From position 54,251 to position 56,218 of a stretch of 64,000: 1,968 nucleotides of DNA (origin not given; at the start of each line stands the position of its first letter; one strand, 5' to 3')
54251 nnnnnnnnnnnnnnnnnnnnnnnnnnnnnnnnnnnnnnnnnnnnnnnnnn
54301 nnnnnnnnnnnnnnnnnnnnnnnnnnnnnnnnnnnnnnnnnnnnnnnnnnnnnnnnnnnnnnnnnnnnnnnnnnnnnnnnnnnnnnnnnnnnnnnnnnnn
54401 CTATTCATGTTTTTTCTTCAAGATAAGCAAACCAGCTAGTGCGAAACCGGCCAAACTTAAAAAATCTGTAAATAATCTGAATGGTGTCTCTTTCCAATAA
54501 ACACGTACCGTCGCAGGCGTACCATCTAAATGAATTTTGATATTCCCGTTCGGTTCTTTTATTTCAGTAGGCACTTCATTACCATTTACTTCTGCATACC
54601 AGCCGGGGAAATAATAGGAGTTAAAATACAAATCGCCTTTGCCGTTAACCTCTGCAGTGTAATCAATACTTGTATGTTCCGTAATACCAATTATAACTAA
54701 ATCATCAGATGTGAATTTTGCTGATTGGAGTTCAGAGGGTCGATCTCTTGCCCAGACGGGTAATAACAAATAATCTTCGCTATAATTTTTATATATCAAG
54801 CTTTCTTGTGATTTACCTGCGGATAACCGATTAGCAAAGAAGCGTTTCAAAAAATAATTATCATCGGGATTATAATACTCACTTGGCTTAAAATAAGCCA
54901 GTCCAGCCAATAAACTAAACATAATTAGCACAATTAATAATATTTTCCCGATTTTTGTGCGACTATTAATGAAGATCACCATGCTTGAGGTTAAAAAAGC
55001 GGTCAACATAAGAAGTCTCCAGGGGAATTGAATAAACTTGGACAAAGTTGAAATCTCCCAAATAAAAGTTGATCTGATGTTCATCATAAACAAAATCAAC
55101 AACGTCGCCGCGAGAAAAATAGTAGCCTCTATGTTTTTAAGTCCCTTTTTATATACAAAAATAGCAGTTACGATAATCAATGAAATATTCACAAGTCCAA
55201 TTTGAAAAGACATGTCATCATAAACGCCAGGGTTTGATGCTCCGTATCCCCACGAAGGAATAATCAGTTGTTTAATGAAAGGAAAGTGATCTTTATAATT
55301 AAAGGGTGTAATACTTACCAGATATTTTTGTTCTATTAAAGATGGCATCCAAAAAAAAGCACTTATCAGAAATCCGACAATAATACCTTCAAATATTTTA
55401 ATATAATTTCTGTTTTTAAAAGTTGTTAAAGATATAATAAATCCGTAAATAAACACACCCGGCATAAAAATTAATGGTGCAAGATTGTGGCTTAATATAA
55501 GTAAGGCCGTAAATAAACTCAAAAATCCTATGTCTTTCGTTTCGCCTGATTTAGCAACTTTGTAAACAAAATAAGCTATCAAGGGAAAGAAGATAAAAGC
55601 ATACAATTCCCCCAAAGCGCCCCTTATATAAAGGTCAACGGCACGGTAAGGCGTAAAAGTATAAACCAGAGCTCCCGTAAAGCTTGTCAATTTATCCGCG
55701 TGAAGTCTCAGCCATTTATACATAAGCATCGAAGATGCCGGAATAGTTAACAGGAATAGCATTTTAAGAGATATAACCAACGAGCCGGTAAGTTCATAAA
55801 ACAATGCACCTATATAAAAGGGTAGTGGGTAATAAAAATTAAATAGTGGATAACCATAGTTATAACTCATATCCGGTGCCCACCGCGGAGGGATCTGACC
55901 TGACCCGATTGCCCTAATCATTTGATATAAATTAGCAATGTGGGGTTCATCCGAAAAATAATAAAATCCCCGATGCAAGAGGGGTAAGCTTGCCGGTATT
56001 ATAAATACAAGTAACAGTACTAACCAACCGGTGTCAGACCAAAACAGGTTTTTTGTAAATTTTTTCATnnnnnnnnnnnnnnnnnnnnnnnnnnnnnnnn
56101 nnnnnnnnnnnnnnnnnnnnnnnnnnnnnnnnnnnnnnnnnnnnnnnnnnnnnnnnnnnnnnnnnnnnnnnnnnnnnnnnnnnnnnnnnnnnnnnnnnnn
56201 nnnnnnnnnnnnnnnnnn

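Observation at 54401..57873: Tandem paralog pair of large membrane proteins with a distinctive conserved signature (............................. and QFPWR)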

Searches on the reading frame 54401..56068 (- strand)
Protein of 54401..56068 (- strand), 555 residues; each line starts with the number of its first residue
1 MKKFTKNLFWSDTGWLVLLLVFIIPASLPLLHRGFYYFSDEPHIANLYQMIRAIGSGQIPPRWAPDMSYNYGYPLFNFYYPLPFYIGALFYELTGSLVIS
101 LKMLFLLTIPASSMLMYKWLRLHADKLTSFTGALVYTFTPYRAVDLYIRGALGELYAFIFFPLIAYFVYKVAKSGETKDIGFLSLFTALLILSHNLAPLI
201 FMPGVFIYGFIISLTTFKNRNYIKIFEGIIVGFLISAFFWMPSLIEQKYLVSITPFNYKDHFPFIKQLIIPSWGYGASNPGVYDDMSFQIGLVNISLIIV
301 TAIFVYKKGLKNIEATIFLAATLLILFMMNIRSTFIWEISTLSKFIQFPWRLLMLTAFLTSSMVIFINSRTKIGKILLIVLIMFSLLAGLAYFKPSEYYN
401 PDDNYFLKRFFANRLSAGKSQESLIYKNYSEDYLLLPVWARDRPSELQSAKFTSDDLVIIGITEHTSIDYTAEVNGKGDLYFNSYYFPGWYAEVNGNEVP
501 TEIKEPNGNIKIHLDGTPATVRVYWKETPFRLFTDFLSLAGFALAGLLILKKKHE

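Call 3: search_protein_families(library=pfam, proteins=[window:54401-56068:-], max_evalue=0.01)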
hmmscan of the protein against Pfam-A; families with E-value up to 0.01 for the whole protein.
window:54401-56068:- (555 aa): 2 families
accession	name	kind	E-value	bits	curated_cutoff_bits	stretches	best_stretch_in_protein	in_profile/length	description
PF10131.15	PTPS_related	-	3.2e-15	56.1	26.4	1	76-406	1-320/621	6-pyruvoyl-tetrahydropterin synthase related domain; membrane protein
PF13231.12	PMT_2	-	0.0035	18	26.1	1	81-236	4-154/160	Dolichyl-phosphate-mannose-protein mannosyltransferase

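Call 5: search_protein_families(library=ncbifam, proteins=[window:54401-56068:-], max_evalue=0.01)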
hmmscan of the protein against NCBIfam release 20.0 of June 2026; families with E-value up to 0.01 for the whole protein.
window:54401-56068:- (555 aa): 0 families

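Call 6: search_solved_structures(query=window:54401-56068:-, max_evalue=10)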
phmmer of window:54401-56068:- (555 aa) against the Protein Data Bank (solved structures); distinct sequences matched with E-value up to 10: 1.
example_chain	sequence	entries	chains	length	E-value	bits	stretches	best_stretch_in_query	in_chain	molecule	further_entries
5im3_A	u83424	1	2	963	1.6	10.4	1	94-162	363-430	Ribonucleoside-diphosphate reductase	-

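Call 8: find_homologous_proteins(query=window:54401-56068:-, max_evalue=0.00001)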
Query window:54401-56068:- (555 aa): 2176 proteins with E <= 0.00001 among 8000 candidates; the best 120 are listed.
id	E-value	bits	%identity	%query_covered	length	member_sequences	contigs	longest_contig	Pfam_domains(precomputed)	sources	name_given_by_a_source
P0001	0.0e+0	1242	100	100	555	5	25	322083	PF10131.16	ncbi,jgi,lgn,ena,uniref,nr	ncbi:hypothetical protein A3A76_03805 [Candidatus Woesebacteria bacterium RIFCSPLOWO2_01_FULL_39_23]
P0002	1.9e-199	682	55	100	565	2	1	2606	PF10131.16,PF13231.13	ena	-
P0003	1.9e-194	666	56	97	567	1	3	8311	PF13231.13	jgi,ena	-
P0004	5.8e-192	657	55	96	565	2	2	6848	PF10131.16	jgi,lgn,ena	-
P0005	8.0e-191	654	55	97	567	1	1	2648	PF10131.16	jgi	jgi:hypothetical protein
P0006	1.3e-188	646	55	95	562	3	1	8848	PF10131.16,PF13231.13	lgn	-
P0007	1.1e-183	630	54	96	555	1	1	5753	PF10131.16,PF09586.17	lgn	-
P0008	3.8e-180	618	51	96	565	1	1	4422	PF10131.16,PF13231.13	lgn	-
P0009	4.0e-177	608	52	95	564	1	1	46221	-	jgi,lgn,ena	-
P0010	2.0e-176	606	51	93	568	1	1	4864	PF10131.16,PF13231.13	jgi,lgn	-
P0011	5.9e-176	605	52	97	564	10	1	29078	PF10131.16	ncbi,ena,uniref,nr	ncbi:hypothetical protein A2685_01130 [Candidatus Woesebacteria bacterium RIFCSPHIGHO2_01_FULL_37_10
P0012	1.8e-175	603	53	95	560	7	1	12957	PF10131.16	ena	-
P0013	6.6e-175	601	52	97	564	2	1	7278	PF10131.16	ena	-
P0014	2.1e-174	599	51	97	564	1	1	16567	PF10131.16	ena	-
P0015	3.7e-174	599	51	95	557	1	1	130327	-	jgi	jgi:hypothetical protein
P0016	8.1e-174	597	51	97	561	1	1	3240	PF10131.16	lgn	-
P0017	1.2e-173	597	49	98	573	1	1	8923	PF10131.16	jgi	jgi:hypothetical protein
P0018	3.8e-172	592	52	96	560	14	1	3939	PF10131.16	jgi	-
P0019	7.9e-172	591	51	99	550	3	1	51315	PF10131.16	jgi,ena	-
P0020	2.9e-171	589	52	95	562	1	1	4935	PF10131.16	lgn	-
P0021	5.9e-168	578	50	100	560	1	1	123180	PF10131.16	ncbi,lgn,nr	ncbi:6-pyruvoyl-tetrahydropterin synthase-related protein [Patescibacteria group bacterium]|nr:6-pyr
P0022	3.6e-167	576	49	97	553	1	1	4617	PF10131.16,PF13231.13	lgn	-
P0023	3.7e-166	572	51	97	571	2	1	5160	PF10131.16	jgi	jgi:uncharacterized membrane protein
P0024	2.6e-165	569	51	100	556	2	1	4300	PF10131.16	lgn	-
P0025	4.9e-165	568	48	100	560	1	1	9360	PF10131.16,PF09586.17,PF13231.13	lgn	-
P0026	6.4e-165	568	49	100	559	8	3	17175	PF10131.16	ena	-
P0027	2.7e-164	566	50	97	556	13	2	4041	PF10131.16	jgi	-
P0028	6.7e-164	565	49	100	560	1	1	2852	PF10131.16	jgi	jgi:hypothetical protein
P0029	1.2e-163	564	48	100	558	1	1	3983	PF10131.16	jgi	jgi:hypothetical protein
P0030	1.4e-163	564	49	97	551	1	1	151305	PF10131.16,PF13231.13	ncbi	-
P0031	3.8e-163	562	51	91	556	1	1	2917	PF10131.16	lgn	-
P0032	4.4e-162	559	50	97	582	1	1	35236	PF10131.16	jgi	-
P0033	5.4e-162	558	49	97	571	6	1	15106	PF10131.16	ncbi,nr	ncbi:hypothetical protein J7J95_00880 [bacterium]|nr:hypothetical protein [bacterium]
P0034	1.4e-161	557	50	95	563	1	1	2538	PF10131.16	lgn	-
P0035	2.2e-161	556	50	94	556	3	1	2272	PF10131.16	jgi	-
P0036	7.7e-161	555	51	93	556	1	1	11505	PF10131.16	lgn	-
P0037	2.0e-160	553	50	94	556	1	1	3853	PF10131.16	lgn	-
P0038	1.3e-159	551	50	93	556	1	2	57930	PF10131.16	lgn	-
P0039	3.1e-159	549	48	100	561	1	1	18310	PF10131.16,PF13231.13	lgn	-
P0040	8.2e-159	548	47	95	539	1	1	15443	PF10131.16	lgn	-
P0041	5.1e-155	535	49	95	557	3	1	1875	PF10131.16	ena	-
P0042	6.5e-154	532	47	96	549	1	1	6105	PF10131.16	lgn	-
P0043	1.9e-152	527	47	96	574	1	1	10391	PF10131.16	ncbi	-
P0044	4.7e-152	526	48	96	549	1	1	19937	PF10131.16,PF13231.13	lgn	-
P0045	3.2e-151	523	46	100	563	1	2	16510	PF10131.16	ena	-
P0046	2.3e-146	507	44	97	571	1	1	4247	PF10131.16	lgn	-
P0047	6.2e-146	505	46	95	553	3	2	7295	PF10131.16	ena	-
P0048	3.0e-141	490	45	99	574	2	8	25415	PF10131.16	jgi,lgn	-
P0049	3.2e-140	487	43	97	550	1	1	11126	PF10131.16,PF13231.13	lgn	-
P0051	1.3e-136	475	44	99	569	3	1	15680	PF10131.16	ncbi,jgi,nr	ncbi:hypothetical protein KKA69_00235 [Patescibacteria group bacterium]|nr:hypothetical protein [Pat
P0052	1.5e-136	474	44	97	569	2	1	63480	PF10131.16,PF13231.13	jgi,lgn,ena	-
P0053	1.2e-134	468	45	99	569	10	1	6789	PF10131.16,PF13231.13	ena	-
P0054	3.7e-134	467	45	94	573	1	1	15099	PF10131.16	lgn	-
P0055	4.7e-134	466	44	95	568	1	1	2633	PF10131.16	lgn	-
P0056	1.1e-133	465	44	94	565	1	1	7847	PF10131.16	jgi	jgi:hypothetical protein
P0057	2.6e-133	464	44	99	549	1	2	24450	PF10131.16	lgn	-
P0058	7.9e-133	462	45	98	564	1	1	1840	PF10131.16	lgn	-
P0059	4.8e-132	460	44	97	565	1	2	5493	PF10131.16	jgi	jgi:hypothetical protein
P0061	1.8e-130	454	43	94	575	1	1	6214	PF10131.16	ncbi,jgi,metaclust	metaclust:\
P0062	2.0e-130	454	43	97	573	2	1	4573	PF10131.16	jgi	jgi:hypothetical protein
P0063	2.3e-130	454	44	97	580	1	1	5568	PF10131.16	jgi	-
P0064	7.4e-130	452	42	100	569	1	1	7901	PF10131.16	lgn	-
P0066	1.4e-128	448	42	99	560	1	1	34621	PF10131.16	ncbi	-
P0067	2.0e-128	448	45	97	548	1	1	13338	PF10131.16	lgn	-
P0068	2.5e-128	447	43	94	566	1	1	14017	PF10131.16,PF13231.13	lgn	-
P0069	9.5e-128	445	42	99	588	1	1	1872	PF10131.16,PF09586.17,PF13231.13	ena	-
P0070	1.1e-127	445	43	94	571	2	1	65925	PF10131.16,PF13231.13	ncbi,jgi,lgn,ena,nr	ncbi:MAG TPA: 6-pyruvoyl-tetrahydropterin synthase-related protein [Clostridia bacterium]|nr:6-pyruv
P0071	1.3e-127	445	42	97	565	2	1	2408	PF10131.16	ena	-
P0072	1.7e-127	445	40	97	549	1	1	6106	PF10131.16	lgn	-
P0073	3.3e-127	444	40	97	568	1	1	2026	PF10131.16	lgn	-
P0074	6.9e-127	443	44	98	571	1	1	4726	PF10131.16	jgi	jgi:hypothetical protein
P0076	1.8e-126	441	42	99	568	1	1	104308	PF10131.16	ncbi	-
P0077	3.8e-126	440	45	89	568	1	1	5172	PF10131.16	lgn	-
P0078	5.4e-126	440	42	91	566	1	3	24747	PF10131.16,PF09586.17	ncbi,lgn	-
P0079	7.4e-126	439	43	95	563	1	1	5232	PF10131.16,PF13231.13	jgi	-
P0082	5.4e-125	436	43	94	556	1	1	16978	PF10131.16,PF13231.13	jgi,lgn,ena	-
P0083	6.2e-125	436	43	100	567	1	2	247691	PF10131.16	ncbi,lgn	-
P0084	9.6e-125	435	42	94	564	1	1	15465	PF10131.16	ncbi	-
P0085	1.8e-124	435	44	95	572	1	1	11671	PF10131.16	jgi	jgi:hypothetical protein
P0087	2.4e-124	434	42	97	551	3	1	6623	PF10131.16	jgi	jgi:hypothetical protein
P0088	3.8e-124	434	43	95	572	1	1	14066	PF10131.16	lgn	-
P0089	6.6e-124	433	42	98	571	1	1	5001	PF10131.16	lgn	-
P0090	7.8e-124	432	41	97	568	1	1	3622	PF10131.16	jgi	jgi:hypothetical protein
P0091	8.0e-124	432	42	92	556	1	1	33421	PF10131.16,PF13231.13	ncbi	-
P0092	2.4e-123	431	44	97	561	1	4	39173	PF10131.16,PF13231.13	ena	-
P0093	2.9e-123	431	43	96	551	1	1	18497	PF10131.16,PF13231.13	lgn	-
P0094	9.3e-123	429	42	94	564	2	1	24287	PF10131.16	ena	-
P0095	1.0e-122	429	42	95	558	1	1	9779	PF10131.16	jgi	jgi:hypothetical protein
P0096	1.7e-122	428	42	97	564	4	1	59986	PF10131.16,PF13231.13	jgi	jgi:hypothetical protein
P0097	2.1e-122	428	40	99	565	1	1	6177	PF10131.16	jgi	-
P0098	2.7e-122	427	42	95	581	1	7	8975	PF10131.16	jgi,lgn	jgi:hypothetical protein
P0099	3.4e-122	427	42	98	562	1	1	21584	PF10131.16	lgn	-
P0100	7.0e-122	426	42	97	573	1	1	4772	PF10131.16,PF13231.13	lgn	-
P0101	7.4e-122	426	42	100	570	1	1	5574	PF10131.16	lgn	-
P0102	8.5e-122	426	44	97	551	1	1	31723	PF10131.16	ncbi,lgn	ncbi:hypothetical protein BH10PAT1_BH10PAT1_1560 [soil metagenome]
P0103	1.1e-121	425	42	99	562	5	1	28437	PF10131.16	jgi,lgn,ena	-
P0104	1.7e-121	425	44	93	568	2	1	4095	PF10131.16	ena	-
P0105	2.4e-121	424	41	94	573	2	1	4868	PF10131.16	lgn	-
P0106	2.4e-121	424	42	92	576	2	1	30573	PF10131.16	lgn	-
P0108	7.9e-121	423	41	92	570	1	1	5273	PF10131.16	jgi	jgi:hypothetical protein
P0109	1.6e-120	422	42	94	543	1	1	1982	PF10131.16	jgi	jgi:hypothetical protein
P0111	2.5e-120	421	43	97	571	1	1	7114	PF10131.16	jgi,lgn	-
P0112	3.0e-120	421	42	97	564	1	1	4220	PF10131.16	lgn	-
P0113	3.2e-120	421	43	95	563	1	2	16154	PF10131.16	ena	-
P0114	5.2e-120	420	40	97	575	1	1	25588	PF10131.16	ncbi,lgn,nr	ncbi:hypothetical protein JXA63_01865 [Candidatus Woesebacteria bacterium]|nr:hypothetical protein [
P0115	1.3e-119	418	40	96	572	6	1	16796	PF10131.16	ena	-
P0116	1.4e-119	418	42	97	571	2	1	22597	PF10131.16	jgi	-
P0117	3.2e-119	417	42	94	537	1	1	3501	PF10131.16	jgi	-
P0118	3.5e-119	417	42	94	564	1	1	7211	PF10131.16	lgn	-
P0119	4.7e-119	417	43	96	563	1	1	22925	PF10131.16,PF13231.13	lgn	-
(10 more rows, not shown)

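Call 16: find_encoding_contigs(protein=P0021, flank=10000, max_places=2)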
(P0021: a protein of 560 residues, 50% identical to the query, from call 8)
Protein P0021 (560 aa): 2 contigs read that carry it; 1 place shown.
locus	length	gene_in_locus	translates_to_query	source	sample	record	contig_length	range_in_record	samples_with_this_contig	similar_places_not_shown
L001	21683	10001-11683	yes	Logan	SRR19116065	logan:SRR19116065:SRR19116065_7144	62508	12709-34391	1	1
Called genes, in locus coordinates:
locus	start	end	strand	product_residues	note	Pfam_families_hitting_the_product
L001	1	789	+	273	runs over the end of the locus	PF00535:Glycos_transf_2, PF13641:Glyco_tranf_2_3, PF13712:Glyco_tranf_2_5 (faint), PF13632:Glyco_trans_2_3 (faint)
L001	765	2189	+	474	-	PF13231:PMT_2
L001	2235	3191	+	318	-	PF00535:Glycos_transf_2, PF10111:Glyco_tranf_2_2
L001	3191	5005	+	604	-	PF13522:GATase_6, PF13537:GATase_7, PF00733:Asn_synthase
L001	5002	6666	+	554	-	PF13231:PMT_2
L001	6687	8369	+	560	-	PF13231:PMT_2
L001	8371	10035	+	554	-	PF10131:PTPS_related (weak)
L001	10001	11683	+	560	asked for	PF10131:PTPS_related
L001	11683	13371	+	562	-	PF02366:PMT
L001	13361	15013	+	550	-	PF13231:PMT_2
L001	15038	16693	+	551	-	PF02366:PMT, PF13231:PMT_2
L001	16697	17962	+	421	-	PF00070:Pyr_redox (faint), PF01266:DAO (weak), PF01593:Amino_oxidase, PF03486:HI0933_like (faint), PF07992:Pyr_redox_2 (faint), PF13450:NAD_binding_8, PF13738:Pyr_redox_3 (faint)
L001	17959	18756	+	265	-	PF00535:Glycos_transf_2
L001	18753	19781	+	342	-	PF13439:Glyco_transf_4, PF13579:Glyco_trans_4_4, PF20706:GT4-conflict (weak), PF00534:Glycos_transf_1, PF13692:Glyco_trans_1_4, PF13524:Glyco_trans_1_2 (weak)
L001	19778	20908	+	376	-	-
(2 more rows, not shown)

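Call 18: find_encoding_contigs(protein=P0076, flank=10000, max_places=2)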
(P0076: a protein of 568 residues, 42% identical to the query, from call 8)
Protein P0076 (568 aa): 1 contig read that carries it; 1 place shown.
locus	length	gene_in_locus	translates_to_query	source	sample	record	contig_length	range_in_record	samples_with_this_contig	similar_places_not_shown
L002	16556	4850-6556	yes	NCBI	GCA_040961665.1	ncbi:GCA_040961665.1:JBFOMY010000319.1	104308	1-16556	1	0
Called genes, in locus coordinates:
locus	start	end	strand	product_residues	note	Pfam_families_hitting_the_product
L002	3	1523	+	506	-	?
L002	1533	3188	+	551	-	-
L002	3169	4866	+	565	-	PF13231:PMT_2 (weak)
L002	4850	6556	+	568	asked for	PF10131:PTPS_related (weak)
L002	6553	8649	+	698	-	PF00535:Glycos_transf_2, PF10111:Glyco_tranf_2_2, PF13641:Glyco_tranf_2_3 (weak)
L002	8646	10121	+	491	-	PF01943:Polysacc_synt, PF13440:Polysacc_synt_3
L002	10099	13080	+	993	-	-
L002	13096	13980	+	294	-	PF00535:Glycos_transf_2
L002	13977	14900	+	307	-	PF00535:Glycos_transf_2, PF13641:Glyco_tranf_2_3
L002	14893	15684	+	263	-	PF00535:Glycos_transf_2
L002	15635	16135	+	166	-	-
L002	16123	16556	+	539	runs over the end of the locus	PF13231:PMT_2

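Call 21: search_solved_structures(query=A1, max_evalue=10)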
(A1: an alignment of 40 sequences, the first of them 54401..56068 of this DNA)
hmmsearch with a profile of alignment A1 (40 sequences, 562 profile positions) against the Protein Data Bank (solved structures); distinct sequences matched with E-value up to 10: 1.
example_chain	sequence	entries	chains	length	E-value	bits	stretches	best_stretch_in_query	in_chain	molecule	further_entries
7jg5_a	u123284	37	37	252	0.47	12.2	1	123-233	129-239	ATP synthase subunit a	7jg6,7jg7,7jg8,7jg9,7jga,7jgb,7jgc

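Call 24: predict_structure(alignment_id=A1)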
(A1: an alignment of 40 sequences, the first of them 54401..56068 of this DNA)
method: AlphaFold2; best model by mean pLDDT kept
length: 555 residues; sequences in the alignment: 40
mean_pLDDT: 90.1   pTM: 0.91
mean pLDDT of the five models: 90.1, 89.7, 89.6, 88.6, 88.4
residues with pLDDT >= 90: 381; 70-90: 138; 50-70: 31; < 50: 5
segments of 3 or more residues with pLDDT < 50: 273-275
pLDDT, mean of each block of 10 residues (from residue 1): 76 95 95 88 90 87 80 71 96 96 97 98 97 97 90 96 98 95 98 93 95 86 96 96 89 75 81 53 68 94 90 92 95 92 87 96 96 97 91 86 93 91 84 76 90 95 92 96 93 96 93 93 94 96 97 63
secondary structure, 60 per line:
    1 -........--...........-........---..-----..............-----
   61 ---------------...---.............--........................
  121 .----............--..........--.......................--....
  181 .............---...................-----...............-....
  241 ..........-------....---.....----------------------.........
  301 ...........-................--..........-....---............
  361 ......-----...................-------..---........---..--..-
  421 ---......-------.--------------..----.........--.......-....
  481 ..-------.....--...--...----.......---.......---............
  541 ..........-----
elements in order: H2-9 H12-22 H24-31 H42-55 H82-94 H97-121 H126-137 H140-149 H152-174 H177-193 H197-215 H221-235 H237-249 H258-261 H265-269 H292-311 H313-328 H331-340 H342-345 H349-366 H372-390 H403-410 H424-429 E458-466 E469-475 E477-482 E490-494 E497-499 E502-504 E509-515 E519-525 H529-550

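Call 28: find_related_loci(query=A1, collection=genome_contigs, flank=10000)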
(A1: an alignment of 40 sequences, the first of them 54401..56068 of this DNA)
Query A1 (555 aa) in genome_contigs; peptide patterns used: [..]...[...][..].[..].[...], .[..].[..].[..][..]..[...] (x = any residue, [..] = any of these).
599 stretches matched a pattern (row limit reached: there are more); 527 encode a relative of the query (tblastn E <= 1e-3); the best 80 are kept; 79 distinct loci.
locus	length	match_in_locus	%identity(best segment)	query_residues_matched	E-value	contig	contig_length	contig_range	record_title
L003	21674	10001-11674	50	1-555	1e-171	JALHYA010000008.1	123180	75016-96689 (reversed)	MAG: Patescibacteria group bacterium isolate PFL142 seq_1300431, whole genome shotgun sequence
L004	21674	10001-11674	51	1-555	3e-171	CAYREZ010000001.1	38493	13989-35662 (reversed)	MAG TPA_asm: uncultured Gammaproteobacteria bacterium isolate SRP050083_co1_461 genome assembly, contig: NODE_327_length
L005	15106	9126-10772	49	15-553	3e-165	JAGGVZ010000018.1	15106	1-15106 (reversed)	MAG: bacterium isolate AUK113 PB_MBMC_067_c_000000000019, whole genome shotgun sequence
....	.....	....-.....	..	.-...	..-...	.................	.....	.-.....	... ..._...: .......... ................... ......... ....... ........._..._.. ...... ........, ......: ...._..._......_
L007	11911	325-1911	42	17-539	2e-124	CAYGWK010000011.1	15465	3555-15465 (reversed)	MAG TPA_asm: uncultured Gammaproteobacteria bacterium isolate ERP119294_co3_383 genome assembly, contig: NODE_2515_lengt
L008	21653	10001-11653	43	1-537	1e-124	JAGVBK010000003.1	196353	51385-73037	MAG: Candidatus Shapirobacteria bacterium isolate DeMMO6_54 c_000000029669, whole genome shotgun sequence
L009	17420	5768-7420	40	19-555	6e-123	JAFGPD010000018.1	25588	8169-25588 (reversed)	MAG: Candidatus Woesebacteria bacterium isolate Zod_Metabat.670 k87_2952426, whole genome shotgun sequence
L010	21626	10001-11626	43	24-555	2e-122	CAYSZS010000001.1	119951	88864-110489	MAG TPA_asm: uncultured Gammaproteobacteria bacterium isolate SRP050083_co1_18 genome assembly, contig: NODE_18_length_1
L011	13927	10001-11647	40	1-539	1e-115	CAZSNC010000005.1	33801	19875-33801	MAG TPA_asm: uncultured Gammaproteobacteria bacterium isolate SRP278252_co1_260 genome assembly, contig: NODE_1965_lengt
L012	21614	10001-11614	41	24-553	9e-116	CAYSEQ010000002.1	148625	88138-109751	MAG TPA_asm: uncultured Gammaproteobacteria bacterium isolate binchicken_co30_31 genome assembly, contig: NODE_125_lengt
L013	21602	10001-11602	42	30-553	5e-114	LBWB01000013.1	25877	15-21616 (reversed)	MAG: Candidatus Woesebacteria bacterium GW2011_GWB1_39_12 UT24_C0013, whole genome shotgun sequence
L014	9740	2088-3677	39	25-551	3e-113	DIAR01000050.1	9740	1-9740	MAG TPA_asm: Candidatus Woesebacteria bacterium UBA5073 UBA5073_contig_55181, whole genome shotgun sequence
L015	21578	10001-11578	38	18-552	3e-112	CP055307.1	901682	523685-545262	MAG: Candidatus Woesebacteria bacterium isolate Ch104b chromosome, complete genome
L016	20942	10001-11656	41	1-539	4e-111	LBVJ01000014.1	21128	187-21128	MAG: Candidatus Woesebacteria bacterium GW2011_GWA1_38_8 UT06_C0014, whole genome shotgun sequence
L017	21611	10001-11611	39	16-552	6e-110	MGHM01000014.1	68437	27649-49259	MAG: Candidatus Woesebacteria bacterium RIFCSPLOWO2_01_FULL_44_24b rifcsplowo2_01_scaffold_319, whole genome shotgun seq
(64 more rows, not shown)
